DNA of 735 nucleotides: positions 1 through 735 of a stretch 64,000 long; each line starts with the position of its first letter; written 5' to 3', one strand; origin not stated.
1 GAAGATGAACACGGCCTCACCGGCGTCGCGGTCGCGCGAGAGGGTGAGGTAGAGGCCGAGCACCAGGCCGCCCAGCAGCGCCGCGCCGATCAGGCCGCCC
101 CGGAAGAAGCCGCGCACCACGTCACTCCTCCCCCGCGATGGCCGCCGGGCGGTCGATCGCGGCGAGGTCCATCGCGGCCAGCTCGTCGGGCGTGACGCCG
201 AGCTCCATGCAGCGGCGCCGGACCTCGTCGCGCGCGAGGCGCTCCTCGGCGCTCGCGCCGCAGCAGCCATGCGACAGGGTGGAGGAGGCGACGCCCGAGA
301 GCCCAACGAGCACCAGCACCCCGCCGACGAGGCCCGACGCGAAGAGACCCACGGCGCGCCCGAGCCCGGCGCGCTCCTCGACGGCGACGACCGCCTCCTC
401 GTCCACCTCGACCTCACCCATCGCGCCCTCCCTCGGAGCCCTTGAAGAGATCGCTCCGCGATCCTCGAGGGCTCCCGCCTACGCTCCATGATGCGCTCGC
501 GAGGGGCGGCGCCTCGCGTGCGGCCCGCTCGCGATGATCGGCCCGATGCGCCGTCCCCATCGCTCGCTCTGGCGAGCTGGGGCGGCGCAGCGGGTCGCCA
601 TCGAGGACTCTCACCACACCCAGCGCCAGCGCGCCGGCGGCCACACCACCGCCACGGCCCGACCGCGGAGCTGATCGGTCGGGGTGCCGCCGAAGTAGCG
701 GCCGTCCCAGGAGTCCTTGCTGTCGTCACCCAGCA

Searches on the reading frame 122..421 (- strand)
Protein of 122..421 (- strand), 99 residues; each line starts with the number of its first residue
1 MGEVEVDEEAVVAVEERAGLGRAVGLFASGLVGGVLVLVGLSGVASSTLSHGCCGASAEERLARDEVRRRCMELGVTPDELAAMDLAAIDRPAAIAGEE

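Call 23: search_protein_families(library=pfam, proteins=[window:122-421:-], max_evalue=0.001)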
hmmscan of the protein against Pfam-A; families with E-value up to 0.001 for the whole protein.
window:122-421:- (99 aa): 0 families

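Call 28: list_cluster_members(proteins=[window:125-421:-, window:18955-19428:+, window:19622-20401:-, window:35696-36499:+, window:35561-36499:+, window:36960-37490:+, window:33379-35214:-, window:614-1234:-])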
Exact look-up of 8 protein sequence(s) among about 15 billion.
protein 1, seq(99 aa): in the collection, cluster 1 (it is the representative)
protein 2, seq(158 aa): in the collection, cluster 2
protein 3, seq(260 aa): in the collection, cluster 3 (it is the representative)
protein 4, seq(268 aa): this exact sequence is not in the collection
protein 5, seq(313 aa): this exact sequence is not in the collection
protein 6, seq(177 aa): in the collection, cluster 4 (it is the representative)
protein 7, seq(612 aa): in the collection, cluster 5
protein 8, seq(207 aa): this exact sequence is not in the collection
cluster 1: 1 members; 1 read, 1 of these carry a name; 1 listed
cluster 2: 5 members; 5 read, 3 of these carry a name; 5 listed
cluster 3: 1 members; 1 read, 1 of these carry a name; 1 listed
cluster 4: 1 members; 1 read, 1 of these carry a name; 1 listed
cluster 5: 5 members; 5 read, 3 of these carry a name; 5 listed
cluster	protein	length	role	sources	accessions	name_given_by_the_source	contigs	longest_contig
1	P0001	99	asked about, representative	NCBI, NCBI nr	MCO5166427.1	MAG: hypothetical protein M9894_08685 [Planctomycetes bacterium] | hypothetical protein [Planctomycetota bacterium]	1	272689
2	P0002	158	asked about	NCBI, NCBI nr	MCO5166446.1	MAG: hypothetical protein M9894_08785 [Planctomycetes bacterium] | hypothetical protein [Planctomycetota bacterium]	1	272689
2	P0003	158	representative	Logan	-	-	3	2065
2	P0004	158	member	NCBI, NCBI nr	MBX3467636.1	MAG: tetratricopeptide repeat protein [Planctomycetes bacterium] | tetratricopeptide repeat protein [Planctomycetota bacterium]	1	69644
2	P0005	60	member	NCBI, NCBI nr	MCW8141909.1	MAG: hypothetical protein KIT58_23630, partial [Planctomycetota bacterium] | hypothetical protein [Planctomycetota bacterium]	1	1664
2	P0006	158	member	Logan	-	-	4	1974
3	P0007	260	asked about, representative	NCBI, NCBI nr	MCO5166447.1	MAG: hypothetical protein M9894_08790 [Planctomycetes bacterium] | hypothetical protein [Planctomycetota bacterium]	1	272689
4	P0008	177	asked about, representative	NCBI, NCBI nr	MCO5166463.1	MAG: molybdenum cofactor biosynthesis protein MoaB [Planctomycetes bacterium] | molybdenum cofactor biosynthesis protein MoaB [Planctomycetota bacterium]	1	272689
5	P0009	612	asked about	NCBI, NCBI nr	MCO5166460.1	MAG: apolipoprotein N-acyltransferase [Planctomycetes bacterium] | apolipoprotein N-acyltransferase [Planctomycetota bacterium]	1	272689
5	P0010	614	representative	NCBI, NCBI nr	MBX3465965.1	MAG: apolipoprotein N-acyltransferase [Planctomycetes bacterium] | apolipoprotein N-acyltransferase [Planctomycetota bacterium]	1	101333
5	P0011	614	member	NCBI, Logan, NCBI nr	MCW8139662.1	MAG: apolipoprotein N-acyltransferase [Planctomycetota bacterium] | apolipoprotein N-acyltransferase [Planctomycetota bacterium]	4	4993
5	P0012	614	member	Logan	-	-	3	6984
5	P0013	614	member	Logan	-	-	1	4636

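Call 29: find_encoding_contigs(protein=P0004, flank=10000, max_places=6)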
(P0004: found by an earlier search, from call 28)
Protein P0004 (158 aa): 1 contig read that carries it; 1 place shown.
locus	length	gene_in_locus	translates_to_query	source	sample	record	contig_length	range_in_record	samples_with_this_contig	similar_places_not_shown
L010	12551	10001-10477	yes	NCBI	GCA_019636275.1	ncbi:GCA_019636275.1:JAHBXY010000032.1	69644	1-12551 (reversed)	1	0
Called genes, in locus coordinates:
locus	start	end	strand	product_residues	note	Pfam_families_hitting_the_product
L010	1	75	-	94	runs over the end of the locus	-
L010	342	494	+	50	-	-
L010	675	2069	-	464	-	PF13506:Glyco_transf_21, PF03142:Chitin_synth_2 (faint), PF13641:Glyco_tranf_2_3, PF00535:Glycos_transf_2, PF13632:Glyco_trans_2_3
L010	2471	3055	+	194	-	-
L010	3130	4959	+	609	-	PF01336:tRNA_anti-codon, PF00152:tRNA-synt_2, PF02938:GAD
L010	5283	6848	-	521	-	PF16697:Yop-YscD_cpl, PF00498:FHA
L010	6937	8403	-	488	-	PF00180:Iso_dh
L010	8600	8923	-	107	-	PF01253:SUI1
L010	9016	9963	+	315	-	PF00491:Arginase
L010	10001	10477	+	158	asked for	PF07719:TPR_2 (faint), PF13371:TPR_9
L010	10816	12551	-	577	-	PF00270:DEAD, PF04851:ResIII (weak), PF00271:Helicase_C, PF16124:RecQ_Zn_bind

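Call 30: find_encoding_contigs(protein=P0010, flank=10000, max_places=6)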
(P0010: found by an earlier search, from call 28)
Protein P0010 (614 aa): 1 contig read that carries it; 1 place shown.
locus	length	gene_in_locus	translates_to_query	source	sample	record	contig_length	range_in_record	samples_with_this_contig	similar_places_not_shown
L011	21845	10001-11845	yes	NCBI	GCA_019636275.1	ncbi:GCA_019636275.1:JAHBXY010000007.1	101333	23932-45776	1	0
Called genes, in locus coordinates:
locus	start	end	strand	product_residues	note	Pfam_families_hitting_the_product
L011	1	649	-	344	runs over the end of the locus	PF08557:Lipid_DES, PF00487:FA_desaturase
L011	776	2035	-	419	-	PF00149:Metallophos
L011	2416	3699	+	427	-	PF06965:Na_H_antiport_1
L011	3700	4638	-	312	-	PF04542:Sigma70_r2, PF08281:Sigma70_r4_2, PF04545:Sigma70_r4 (faint)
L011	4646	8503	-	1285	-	-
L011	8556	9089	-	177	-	PF00994:MoCF_biosynth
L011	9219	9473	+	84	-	-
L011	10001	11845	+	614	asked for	PF20154:LNT_N, PF00795:CN_hydrolase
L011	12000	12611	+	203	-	-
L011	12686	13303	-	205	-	-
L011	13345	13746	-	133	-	-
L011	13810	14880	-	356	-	PF00512:HisKA, PF02518:HATPase_c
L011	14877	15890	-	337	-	PF02607:B12-binding_2, PF02310:B12-binding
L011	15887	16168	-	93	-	PF03992:ABM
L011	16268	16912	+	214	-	PF00440:TetR_N, PF17932:TetR_C_24, PF16925:TetR_C_13 (weak)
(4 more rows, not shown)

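Call 34: find_encoding_contigs(protein=P0012, flank=10000, max_places=6)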
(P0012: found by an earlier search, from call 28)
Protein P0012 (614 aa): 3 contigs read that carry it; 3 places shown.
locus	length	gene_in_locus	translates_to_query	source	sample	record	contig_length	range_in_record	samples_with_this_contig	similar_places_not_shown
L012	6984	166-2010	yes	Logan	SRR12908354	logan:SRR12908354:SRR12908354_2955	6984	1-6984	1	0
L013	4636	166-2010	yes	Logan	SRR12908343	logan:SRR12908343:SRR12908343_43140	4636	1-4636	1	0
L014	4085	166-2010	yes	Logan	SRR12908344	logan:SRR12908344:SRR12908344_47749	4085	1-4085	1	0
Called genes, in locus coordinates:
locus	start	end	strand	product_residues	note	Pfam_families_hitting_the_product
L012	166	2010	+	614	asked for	PF20154:LNT_N, PF00795:CN_hydrolase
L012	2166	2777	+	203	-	-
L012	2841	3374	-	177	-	-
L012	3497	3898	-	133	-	-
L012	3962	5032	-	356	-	PF00512:HisKA, PF02518:HATPase_c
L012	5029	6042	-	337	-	PF02607:B12-binding_2, PF02310:B12-binding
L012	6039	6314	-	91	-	PF03992:ABM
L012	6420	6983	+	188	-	?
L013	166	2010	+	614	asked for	PF20154:LNT_N, PF00795:CN_hydrolase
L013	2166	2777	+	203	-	-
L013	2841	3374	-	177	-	-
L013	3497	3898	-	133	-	-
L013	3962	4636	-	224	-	?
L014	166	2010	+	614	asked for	PF20154:LNT_N, PF00795:CN_hydrolase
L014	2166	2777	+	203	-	-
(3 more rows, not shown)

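Call 35: find_encoding_contigs(protein=P0011, flank=10000, max_places=6)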
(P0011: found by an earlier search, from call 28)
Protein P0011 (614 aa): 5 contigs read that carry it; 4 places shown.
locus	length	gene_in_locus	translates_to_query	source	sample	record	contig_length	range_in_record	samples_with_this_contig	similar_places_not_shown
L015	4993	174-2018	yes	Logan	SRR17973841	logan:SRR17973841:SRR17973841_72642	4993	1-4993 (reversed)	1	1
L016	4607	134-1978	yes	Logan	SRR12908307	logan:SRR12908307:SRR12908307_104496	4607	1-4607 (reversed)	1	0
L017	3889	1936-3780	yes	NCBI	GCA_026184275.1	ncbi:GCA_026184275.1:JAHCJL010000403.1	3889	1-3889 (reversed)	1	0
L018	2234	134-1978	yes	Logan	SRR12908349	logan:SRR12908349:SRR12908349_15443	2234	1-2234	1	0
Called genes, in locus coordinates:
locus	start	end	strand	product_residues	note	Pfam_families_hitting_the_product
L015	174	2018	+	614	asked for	PF20154:LNT_N, PF00795:CN_hydrolase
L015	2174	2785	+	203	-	-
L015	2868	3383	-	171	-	-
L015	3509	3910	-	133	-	-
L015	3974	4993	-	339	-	?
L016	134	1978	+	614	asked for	PF20154:LNT_N, PF00795:CN_hydrolase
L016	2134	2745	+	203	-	-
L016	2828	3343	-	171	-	-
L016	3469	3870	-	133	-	-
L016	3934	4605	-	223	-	?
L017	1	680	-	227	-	?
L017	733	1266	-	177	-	PF00994:MoCF_biosynth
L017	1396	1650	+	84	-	-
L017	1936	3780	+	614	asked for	PF20154:LNT_N, PF00795:CN_hydrolase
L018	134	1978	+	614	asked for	PF20154:LNT_N, PF00795:CN_hydrolase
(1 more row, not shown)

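Call 36: find_encoding_contigs(protein=P0003, flank=10000, max_places=6)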
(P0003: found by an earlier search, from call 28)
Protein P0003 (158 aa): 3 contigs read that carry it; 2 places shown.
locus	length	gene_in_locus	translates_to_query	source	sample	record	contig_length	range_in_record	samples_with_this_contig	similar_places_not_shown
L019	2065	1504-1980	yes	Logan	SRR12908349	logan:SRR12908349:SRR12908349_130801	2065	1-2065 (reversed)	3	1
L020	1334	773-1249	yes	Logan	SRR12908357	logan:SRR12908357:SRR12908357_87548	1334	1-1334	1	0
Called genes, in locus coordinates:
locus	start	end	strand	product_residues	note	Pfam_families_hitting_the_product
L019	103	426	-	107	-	PF01253:SUI1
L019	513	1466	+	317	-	PF00491:Arginase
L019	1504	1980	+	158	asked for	PF07719:TPR_2 (faint), PF13371:TPR_9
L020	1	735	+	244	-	?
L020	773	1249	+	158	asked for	PF07719:TPR_2 (faint), PF13371:TPR_9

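Call 44: find_encoding_contigs(protein=P0001, flank=10000, max_places=3)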
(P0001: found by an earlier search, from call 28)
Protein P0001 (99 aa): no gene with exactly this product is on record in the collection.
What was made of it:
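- Tried and rejected: Looking up the window's own contig beyond the window failed (call 44).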

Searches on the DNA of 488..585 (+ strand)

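Call 42: build_rna_model(alignment_id=A4, structure=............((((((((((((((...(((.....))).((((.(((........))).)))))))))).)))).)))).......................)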
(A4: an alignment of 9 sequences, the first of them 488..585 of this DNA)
Model R1 built from alignment A4 (9 sequences, 104 columns); structure: as given.
model positions 102; base pairs 24; branch points 1; effective number of sequences 1.17; information 0.589 bits per position. Calibrated on 0.2 Mb of random sequence (short: E-values are rough).
structure used (alignment columns):
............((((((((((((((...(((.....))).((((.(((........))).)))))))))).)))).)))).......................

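Call 43: search_with_rna_model(model_id=R1, sources=[window, L001, L004, L007, L010, L011, L012, L015, L016, L017, L019, L020], max_evalue=10)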
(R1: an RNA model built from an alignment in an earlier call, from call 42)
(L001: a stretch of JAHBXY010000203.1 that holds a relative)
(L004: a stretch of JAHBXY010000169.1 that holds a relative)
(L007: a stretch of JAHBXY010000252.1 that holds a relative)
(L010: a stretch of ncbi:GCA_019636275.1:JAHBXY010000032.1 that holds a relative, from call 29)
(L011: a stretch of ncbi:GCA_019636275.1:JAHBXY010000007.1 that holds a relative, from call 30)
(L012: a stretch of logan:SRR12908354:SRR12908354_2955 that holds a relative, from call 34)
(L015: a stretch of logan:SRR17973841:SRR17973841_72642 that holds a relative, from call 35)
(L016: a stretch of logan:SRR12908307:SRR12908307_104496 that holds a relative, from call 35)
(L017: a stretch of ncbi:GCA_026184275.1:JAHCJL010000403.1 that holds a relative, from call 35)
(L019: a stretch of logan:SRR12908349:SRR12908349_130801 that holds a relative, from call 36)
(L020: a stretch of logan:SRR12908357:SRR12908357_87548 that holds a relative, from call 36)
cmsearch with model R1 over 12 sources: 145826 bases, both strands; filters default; matches with E-value up to 10: 26.
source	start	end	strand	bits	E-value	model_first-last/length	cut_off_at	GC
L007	613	714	-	117.4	1.3e-25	1-102/102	no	0.73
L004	1067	1168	-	116.5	2.1e-25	1-102/102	no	0.71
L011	9607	9708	+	115.3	4.1e-25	1-102/102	no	0.75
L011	9742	9843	+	113.8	9.7e-25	1-102/102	no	0.75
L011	9472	9573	+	112.8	1.6e-24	1-102/102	no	0.76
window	35335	35436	+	109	1.3e-23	1-102/102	no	0.75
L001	43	143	+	107.6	2.9e-23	1-102/102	no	0.72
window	19491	19590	+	88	1.3e-18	1-102/102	no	0.7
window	487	584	+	69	4.7e-14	1-102/102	no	0.77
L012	1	27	+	18.2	0.063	76-102/102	5'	0.7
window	63583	63669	-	17.1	0.11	1-102/102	no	0.78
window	32181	32226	-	16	0.21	1-102/102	no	0.76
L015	246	343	+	13.4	0.86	1-102/102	no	0.74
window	18851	18912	-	13.4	0.87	1-102/102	no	0.71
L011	16690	16750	+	13.1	1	1-102/102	no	0.79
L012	6842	6902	+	12.9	1.2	1-102/102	no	0.79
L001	3395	3444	+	12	1.9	1-102/102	no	0.84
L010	9550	9629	-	11.9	1.9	1-102/102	no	0.75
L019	1053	1132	-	11.9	1.9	1-102/102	no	0.75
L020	322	401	-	11.9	1.9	1-102/102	no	0.75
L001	5516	5584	+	10.8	3.6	13-88/102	no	0.75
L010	1959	2058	+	10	5.5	1-102/102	no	0.78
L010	7475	7527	+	9.4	7.8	17-76/102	no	0.74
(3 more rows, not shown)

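Call 58: search_with_rna_model(model_id=R1, sources=[L021, L022, L013, L014, L018], max_evalue=10)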
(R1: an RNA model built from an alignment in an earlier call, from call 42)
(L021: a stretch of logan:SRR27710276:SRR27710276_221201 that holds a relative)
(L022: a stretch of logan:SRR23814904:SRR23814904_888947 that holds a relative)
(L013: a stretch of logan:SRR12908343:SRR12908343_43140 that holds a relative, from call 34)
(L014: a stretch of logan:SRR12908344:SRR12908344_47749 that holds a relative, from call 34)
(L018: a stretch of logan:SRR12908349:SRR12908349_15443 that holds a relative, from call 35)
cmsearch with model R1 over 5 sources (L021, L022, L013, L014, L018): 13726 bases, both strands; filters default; matches with E-value up to 10: 2.
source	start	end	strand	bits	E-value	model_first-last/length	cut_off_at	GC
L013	1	27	+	18.2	0.006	76-102/102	5'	0.7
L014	1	27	+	18.2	0.006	76-102/102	5'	0.7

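Call 64: search_with_rna_model(model_id=R1, sources=[L023, L024, L025, L026, L027, L028, L029], max_evalue=10)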
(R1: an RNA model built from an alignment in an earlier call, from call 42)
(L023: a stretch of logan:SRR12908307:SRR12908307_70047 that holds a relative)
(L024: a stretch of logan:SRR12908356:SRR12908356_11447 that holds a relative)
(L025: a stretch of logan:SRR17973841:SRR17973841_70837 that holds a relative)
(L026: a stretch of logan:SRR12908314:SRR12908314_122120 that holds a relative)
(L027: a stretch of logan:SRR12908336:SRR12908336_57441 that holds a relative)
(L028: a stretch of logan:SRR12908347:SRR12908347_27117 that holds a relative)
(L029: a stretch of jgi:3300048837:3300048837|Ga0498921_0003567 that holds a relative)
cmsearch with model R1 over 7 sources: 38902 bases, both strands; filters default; matches with E-value up to 10: 10.
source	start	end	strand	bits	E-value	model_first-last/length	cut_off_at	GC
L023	5924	6021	-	30.6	1.9e-05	1-102/102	no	0.78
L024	4901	4998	-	30.6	1.9e-05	1-102/102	no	0.78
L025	2494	2591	-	30.6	1.9e-05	1-102/102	no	0.78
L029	4047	4140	+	15.7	0.065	1-102/102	no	0.79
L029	6849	6946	-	12.2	0.45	1-102/102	no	0.77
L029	14267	14314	+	11.5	0.67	1-102/102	no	0.67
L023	3020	3067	+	9.2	2.3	1-102/102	no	0.79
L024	1997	2044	+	9.2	2.3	1-102/102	no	0.79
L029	6226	6265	-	9.1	2.4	1-102/102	no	0.75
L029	4622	4671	-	8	4.5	20-73/102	no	0.82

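Call 80: search_with_rna_model(model_id=R1, sources=[L030, L031], max_evalue=10)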
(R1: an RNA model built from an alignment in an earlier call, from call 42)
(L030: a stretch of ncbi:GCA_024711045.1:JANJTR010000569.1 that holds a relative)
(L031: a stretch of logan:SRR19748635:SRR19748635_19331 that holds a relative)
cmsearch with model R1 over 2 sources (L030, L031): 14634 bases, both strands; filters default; matches with E-value up to 10: 4.
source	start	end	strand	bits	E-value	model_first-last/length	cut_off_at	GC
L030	9885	10003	+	10.3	0.48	1-102/102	no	0.72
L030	5036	5092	+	9.6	0.69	1-102/102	no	0.82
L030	64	113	-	5.9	5.3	13-85/102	no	0.8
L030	13125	13166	-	5.1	8.4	1-102/102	no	0.79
